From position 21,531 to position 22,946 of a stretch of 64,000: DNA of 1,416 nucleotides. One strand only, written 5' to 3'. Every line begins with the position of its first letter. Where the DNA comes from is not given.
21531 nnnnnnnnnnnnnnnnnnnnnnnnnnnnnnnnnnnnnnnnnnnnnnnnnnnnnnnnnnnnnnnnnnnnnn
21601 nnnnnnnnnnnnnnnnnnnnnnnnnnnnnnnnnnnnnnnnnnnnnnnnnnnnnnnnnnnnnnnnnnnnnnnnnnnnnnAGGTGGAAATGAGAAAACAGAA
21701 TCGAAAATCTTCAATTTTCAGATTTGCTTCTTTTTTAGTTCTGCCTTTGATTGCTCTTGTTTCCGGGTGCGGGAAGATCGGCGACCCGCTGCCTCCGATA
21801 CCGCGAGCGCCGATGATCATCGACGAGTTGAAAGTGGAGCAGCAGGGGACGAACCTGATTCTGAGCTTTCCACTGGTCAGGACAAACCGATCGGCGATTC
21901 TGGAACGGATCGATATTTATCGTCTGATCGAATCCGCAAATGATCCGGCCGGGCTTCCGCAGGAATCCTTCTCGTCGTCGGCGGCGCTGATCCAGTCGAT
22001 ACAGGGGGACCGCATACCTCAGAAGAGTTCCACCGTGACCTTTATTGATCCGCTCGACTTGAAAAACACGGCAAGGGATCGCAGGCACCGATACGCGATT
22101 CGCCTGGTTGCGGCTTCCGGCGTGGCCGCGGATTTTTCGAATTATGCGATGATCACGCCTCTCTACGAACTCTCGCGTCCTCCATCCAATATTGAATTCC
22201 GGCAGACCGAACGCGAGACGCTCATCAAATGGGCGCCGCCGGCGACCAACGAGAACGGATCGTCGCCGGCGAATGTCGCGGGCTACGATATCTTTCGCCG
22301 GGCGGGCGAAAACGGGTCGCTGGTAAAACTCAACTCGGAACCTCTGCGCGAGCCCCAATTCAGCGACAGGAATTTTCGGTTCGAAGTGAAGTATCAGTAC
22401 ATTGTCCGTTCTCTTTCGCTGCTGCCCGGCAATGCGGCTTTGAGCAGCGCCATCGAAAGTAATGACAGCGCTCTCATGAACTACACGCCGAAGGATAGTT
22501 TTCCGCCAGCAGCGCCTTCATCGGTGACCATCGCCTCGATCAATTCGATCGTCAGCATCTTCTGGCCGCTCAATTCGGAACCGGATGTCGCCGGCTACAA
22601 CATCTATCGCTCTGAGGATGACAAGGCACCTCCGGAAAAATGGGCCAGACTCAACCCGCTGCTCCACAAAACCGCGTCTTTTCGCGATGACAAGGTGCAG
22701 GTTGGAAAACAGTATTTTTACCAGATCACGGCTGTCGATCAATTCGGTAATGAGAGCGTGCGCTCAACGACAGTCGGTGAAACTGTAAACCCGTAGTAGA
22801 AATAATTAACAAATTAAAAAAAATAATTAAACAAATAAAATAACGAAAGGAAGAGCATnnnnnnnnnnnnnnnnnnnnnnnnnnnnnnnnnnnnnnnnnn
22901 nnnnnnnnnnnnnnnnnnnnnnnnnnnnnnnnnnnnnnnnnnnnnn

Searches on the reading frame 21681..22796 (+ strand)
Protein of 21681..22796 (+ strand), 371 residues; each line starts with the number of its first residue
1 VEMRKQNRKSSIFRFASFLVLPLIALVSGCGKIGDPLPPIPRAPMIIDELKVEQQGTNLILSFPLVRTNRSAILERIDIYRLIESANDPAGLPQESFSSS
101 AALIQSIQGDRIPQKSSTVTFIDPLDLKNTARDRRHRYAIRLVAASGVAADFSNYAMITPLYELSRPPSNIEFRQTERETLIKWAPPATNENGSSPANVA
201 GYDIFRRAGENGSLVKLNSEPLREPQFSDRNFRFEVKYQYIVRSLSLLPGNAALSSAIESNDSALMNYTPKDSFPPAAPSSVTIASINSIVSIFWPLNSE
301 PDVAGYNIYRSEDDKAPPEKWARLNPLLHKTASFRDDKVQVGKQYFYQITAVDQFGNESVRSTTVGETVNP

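Call 79: search_protein_families(library=pfam, proteins=[window:21681-22796:+], max_evalue=0.001)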
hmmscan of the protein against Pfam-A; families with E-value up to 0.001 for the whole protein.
window:21681-22796:+ (371 aa): 2 families
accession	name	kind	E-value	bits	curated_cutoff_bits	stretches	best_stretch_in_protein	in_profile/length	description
PF00041.27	fn3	-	0.00012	22.7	25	0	167-244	2-68/84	Fibronectin type III domain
PF25523.1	Ig_RIMBP2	-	0.00012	22.5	27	1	165-205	3-46/105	RIMBP2-like, immunoglobulin-like domain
